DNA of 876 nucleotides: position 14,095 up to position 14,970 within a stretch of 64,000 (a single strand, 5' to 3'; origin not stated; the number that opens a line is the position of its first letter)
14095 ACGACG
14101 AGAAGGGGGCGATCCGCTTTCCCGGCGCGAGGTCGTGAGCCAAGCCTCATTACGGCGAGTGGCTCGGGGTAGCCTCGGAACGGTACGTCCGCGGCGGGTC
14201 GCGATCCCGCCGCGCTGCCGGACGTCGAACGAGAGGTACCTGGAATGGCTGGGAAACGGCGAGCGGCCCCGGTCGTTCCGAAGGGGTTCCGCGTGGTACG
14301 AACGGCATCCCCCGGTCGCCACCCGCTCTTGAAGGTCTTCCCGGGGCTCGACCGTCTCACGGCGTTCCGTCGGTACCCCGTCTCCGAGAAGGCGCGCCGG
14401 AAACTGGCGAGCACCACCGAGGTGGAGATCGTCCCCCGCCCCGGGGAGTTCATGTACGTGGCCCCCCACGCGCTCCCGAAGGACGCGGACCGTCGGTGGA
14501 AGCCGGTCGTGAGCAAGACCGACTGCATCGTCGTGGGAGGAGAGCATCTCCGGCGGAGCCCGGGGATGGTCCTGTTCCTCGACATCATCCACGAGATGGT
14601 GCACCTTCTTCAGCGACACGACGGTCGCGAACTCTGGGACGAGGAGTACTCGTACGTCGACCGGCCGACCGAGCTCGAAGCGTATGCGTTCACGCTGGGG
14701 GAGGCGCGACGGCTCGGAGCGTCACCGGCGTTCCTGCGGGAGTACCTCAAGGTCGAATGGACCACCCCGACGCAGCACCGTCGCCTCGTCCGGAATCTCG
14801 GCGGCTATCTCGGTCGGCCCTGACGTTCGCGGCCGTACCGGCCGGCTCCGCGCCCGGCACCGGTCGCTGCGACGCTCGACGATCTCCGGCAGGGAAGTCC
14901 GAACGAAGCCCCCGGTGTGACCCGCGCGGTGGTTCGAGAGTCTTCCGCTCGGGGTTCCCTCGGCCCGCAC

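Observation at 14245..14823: Two paralogous minimal HExxH...E metalloprotease-like genes (14245..14823 and 49642..50160)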

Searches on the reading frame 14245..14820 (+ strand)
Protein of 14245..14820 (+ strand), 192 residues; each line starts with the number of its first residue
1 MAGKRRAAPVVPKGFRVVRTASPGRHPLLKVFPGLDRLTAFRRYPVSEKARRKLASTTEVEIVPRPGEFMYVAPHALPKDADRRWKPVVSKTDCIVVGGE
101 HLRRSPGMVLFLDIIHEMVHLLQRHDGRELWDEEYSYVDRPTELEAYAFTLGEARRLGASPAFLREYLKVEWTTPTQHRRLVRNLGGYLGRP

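Call 4: search_protein_families(library=pfam, proteins=[window:14245-14820:+], max_evalue=10)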
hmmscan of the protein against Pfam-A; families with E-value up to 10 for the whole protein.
window:14245-14820:+ (192 aa): 0 families

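Call 5: search_protein_families(library=ncbifam, proteins=[window:14245-14820:+], max_evalue=10)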
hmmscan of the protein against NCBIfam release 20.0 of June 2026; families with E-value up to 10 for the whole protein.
window:14245-14820:+ (192 aa): 0 families

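Call 9: find_homologous_proteins(query=window:14245-14820:+)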
Query window:14245-14820:+ (192 aa): 174 proteins with E <= 0.001 among 419 candidates; the best 120 are listed.
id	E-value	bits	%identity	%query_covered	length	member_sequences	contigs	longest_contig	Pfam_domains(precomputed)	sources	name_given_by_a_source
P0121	1.9e-125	434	100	100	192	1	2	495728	-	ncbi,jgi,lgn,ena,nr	ncbi:MAG TPA: hypothetical protein VML94_08210 [Thermoplasmata archaeon]|nr:hypothetical protein [Th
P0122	8.5e-110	383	89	100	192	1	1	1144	-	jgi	jgi:hypothetical protein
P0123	5.1e-98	345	79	100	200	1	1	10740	-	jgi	jgi:hypothetical protein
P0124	1.3e-97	343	77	100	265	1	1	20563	-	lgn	-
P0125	1.4e-95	337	78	99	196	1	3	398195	-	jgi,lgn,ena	-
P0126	5.2e-74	266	65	97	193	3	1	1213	-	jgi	jgi:hypothetical protein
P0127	1.5e-73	265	64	96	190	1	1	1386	-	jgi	jgi:hypothetical protein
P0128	9.7e-73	262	65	97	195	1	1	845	-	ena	-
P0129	1.0e-72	262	64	93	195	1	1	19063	-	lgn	-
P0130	1.1e-72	262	65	90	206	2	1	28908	-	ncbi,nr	ncbi:MAG: hypothetical protein L3K10_04680 [Thermoplasmata archaeon]|nr:hypothetical protein [Thermo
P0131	2.7e-72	261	63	94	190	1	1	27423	-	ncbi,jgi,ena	-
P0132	9.8e-71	256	64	91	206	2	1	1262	-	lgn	-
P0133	7.5e-70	253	59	97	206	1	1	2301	-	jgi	jgi:hypothetical protein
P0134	2.4e-69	251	63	91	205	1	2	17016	-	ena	-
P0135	3.2e-69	251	63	89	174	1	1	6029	-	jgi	jgi:hypothetical protein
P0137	6.9e-69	250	62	91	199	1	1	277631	-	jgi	jgi:hypothetical protein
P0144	7.6e-67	243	60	91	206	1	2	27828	-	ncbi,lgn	ncbi:MAG: ImmA/IrrE family metallo-endopeptidase [Thermoplasmata archaeon]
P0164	4.5e-58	214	56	91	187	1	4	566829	-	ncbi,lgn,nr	ncbi:MAG: hypothetical protein KGJ23_02405 [Euryarchaeota archaeon]|nr:hypothetical protein [Euryarc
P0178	2.3e-54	202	56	94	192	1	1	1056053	-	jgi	jgi:hypothetical protein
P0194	1.3e-52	197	55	90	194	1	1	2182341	-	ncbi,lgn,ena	-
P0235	3.3e-49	185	51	91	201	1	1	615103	-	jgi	jgi:hypothetical protein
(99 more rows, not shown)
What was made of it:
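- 14245..14823 (+): Paralogue A, 192 aa, pI 10.2. Divergent subfamily found so far only in Thermoplasmata/Euryarchaeota MAGs. Relative to B it has an insertion of about 20 residues in the N-terminal beta region. 174 homologues, all from Thermoplasmata or Euryarchaeota MAGs (call 9).
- NCBI named one subfamily-A relative, P0144, 'ImmA/IrrE family metallo-endopeptidase' (call 9).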

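Call 17: find_encoding_contigs(protein=P0121, flank=8000, max_places=3)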
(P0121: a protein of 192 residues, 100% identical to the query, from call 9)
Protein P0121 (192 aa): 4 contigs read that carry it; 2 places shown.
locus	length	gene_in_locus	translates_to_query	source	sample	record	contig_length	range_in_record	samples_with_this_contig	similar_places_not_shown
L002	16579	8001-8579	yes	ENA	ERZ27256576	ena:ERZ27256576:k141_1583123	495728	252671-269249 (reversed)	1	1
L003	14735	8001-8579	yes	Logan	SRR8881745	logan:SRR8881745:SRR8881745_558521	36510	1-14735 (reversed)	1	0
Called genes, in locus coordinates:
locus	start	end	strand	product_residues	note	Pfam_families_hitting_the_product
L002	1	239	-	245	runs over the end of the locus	PF14329:DUF4386 (weak)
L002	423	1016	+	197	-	-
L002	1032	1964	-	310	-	-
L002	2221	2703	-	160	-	-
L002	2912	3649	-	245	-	PF06912:DUF1275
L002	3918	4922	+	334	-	PF13249:SQHop_cyclase_N (faint)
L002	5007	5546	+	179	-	PF05163:DinB, PF04978:MST, PF12867:DinB_2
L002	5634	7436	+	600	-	PF00246:Peptidase_M14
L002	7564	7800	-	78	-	-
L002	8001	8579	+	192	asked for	-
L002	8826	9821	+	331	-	PF09851:SHOCT (weak)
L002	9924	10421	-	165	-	-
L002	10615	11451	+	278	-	PF01135:PCMT (weak), PF13489:Methyltransf_23, PF01209:Ubie_methyltran, PF08241:Methyltransf_11, PF08242:Methyltransf_12, PF13649:Methyltransf_25, PF13847:Methyltransf_31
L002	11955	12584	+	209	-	PF08241:Methyltransf_11, PF08242:Methyltransf_12, PF13649:Methyltransf_25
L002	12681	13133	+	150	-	PF10604:Polyketide_cyc2 (weak), PF08327:AHSA1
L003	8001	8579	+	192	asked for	-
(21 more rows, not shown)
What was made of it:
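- A phage-integrase-family gene lies about 6.5 kb downstream of A (call 17).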

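Call 20: find_encoding_contigs(protein=P0194, flank=6000, max_places=2)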
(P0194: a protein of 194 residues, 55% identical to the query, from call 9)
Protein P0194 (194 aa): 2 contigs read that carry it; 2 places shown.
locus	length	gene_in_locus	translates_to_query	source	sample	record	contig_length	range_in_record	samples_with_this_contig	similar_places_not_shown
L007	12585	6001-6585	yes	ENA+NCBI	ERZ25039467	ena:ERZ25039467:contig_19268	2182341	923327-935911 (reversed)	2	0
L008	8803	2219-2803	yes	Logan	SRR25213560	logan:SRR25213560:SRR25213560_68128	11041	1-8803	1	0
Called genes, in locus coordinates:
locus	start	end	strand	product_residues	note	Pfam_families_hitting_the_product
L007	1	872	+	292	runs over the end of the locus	PF00459:Inositol_P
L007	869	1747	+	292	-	PF01513:NAD_kinase, PF20143:NAD_kinase_C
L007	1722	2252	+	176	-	PF14464:Prok-JAB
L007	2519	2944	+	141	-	-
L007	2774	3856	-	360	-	PF04055:Radical_SAM (weak)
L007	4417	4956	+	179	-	PF00571:CBS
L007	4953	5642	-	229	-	PF03576:Peptidase_S58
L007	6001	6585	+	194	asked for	-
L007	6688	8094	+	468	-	PF07690:MFS_1, PF12832:MFS_1_like (faint), PF07690:MFS_1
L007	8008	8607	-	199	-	-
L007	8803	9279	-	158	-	-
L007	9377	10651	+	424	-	PF01142:TruD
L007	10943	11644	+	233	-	-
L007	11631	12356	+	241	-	PF03796:DnaB_C (faint), PF06745:ATPase, PF23442:DUF7125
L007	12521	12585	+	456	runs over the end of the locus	PF00817:IMS, PF11798:IMS_HHH, PF14229:DUF4332 (weak), PF11799:IMS_C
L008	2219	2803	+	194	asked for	-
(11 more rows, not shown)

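Call 21: find_encoding_contigs(protein=P0164, flank=6000, max_places=2)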
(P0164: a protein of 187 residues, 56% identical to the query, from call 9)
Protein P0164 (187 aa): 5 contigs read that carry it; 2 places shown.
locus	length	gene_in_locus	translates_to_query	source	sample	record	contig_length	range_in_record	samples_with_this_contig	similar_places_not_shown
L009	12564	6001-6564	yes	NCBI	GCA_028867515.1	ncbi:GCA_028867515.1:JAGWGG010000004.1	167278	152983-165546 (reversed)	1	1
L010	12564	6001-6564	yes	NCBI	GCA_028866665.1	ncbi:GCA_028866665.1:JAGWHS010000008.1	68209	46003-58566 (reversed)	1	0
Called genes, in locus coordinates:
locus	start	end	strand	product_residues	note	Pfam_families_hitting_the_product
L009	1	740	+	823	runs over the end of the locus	PF13620:CarboxypepD_reg, PF13715:CarbopepD_reg_2 (faint)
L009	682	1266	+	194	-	PF01381:HTH_3, PF13560:HTH_31, PF00571:CBS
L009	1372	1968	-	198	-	PF01042:Ribonuc_L-PSP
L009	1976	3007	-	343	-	PF03576:Peptidase_S58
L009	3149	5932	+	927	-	PF13360:PQQ_2, PF13570:Beta-prop_ACSF4 (faint)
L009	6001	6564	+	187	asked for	-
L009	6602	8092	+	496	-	PF07690:MFS_1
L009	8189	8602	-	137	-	-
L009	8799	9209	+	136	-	PF01894:YjbQ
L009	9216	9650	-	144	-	-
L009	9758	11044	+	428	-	-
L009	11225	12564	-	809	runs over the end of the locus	PF00270:DEAD, PF22527:DEXQc_Suv3, PF00271:Helicase_C, PF21280:Helicase_dom4_arc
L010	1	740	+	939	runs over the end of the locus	PF13620:CarboxypepD_reg, PF13715:CarbopepD_reg_2 (faint)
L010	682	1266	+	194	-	PF01381:HTH_3, PF13560:HTH_31, PF00571:CBS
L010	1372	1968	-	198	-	PF01042:Ribonuc_L-PSP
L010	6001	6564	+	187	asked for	-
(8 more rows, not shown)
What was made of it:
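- An HTH_3-CBS gene lies one to three genes away in some subfamily-A contexts (calls 20, 21).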

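Call 46: search_protein_families(library=phrogs, proteins=[window:14245-14820:+], max_evalue=0.01)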
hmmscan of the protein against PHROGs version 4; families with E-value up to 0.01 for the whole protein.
window:14245-14820:+ (192 aa): 0 families

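Call 52: find_encoding_contigs(protein=P0137, flank=5000, max_places=1)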
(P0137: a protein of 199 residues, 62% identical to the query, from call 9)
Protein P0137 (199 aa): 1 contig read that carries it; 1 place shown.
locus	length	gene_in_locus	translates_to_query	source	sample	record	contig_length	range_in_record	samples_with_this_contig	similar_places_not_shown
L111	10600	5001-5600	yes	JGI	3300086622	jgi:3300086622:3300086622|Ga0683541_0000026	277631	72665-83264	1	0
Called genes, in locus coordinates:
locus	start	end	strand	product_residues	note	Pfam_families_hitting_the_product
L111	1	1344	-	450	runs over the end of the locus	-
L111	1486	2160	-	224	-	PF00230:MIP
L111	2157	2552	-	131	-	-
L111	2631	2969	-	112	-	-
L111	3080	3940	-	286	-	PF00106:adh_short, PF13561:adh_short_C2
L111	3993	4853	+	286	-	PF00248:Aldo_ket_red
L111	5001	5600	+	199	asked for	-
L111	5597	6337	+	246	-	PF00175:NAD_binding_1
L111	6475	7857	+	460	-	PF13439:Glyco_transf_4 (faint), PF21269:TreT_GT1, PF20706:GT4-conflict, PF00534:Glycos_transf_1, PF13692:Glyco_trans_1_4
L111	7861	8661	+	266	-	PF00924:MS_channel_2nd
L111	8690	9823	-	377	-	-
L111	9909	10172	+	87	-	-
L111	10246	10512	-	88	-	-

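Call 53: find_encoding_contigs(protein=P0178, flank=5000, max_places=1)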
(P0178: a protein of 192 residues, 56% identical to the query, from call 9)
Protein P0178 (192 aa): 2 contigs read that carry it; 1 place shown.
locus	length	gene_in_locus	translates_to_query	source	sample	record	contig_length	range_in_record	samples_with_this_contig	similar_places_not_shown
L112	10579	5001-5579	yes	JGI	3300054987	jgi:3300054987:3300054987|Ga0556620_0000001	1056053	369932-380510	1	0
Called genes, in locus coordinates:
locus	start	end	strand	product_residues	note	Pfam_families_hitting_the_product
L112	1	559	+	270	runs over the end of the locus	PF00459:Inositol_P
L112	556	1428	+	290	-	PF01513:NAD_kinase, PF20143:NAD_kinase_C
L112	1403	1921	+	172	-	PF14464:Prok-JAB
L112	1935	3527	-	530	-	PF04055:Radical_SAM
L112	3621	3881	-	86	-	-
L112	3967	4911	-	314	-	PF03576:Peptidase_S58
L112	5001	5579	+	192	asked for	-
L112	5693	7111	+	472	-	PF07690:MFS_1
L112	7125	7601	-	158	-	-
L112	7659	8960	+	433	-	PF01142:TruD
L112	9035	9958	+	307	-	PF06745:ATPase (faint)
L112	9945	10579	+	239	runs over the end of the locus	PF06745:ATPase, PF13481:AAA_25 (weak), PF23442:DUF7125 (weak), PF07088:GvpD_P-loop (faint)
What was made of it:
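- Tried and rejected: For subfamily A, S58 peptidase - A - MFS transporter recurs in three lineages (calls 20, 21, 53).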

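Call 54: find_encoding_contigs(protein=P0235, flank=5000, max_places=1)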
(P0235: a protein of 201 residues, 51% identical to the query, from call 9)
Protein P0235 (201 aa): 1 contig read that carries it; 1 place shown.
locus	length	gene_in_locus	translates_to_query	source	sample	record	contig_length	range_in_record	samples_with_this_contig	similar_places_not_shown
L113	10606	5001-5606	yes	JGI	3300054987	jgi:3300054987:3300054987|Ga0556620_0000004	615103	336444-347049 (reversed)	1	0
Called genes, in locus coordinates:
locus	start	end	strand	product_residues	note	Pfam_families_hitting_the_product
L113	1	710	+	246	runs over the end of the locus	PF23023:Anti-Pycsar_Apyc1, PF00753:Lactamase_B, PF12706:Lactamase_B_2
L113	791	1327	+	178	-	PF03551:PadR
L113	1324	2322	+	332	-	PF00005:ABC_tran, PF13304:AAA_21 (weak), PF13732:DrrA1-3_C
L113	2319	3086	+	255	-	PF01061:ABC2_membrane, PF12698:ABC2_membrane_3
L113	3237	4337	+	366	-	-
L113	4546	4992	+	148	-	PF00903:Glyoxalase, PF13669:Glyoxalase_4, PF18029:Glyoxalase_6 (weak)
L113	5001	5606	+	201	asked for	-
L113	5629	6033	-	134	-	PF00903:Glyoxalase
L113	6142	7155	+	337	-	PF00005:ABC_tran, PF13555:AAA_29 (weak), PF13304:AAA_21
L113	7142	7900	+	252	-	PF01061:ABC2_membrane, PF12698:ABC2_membrane_3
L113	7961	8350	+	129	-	PF00903:Glyoxalase, PF18029:Glyoxalase_6 (weak), PF22677:Ble-like_N (weak)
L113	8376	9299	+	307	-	PF00753:Lactamase_B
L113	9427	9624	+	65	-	-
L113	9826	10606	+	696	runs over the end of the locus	PF01145:Band_7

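Call 67: search_protein_families(library=padloc, proteins=[window:14245-14820:+, P0144], max_evalue=0.1)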
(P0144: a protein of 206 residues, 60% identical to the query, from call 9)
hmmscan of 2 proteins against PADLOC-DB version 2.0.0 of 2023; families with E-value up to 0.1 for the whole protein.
window:14245-14820:+ (192 aa): 0 families

P0144 (206 aa): 0 families
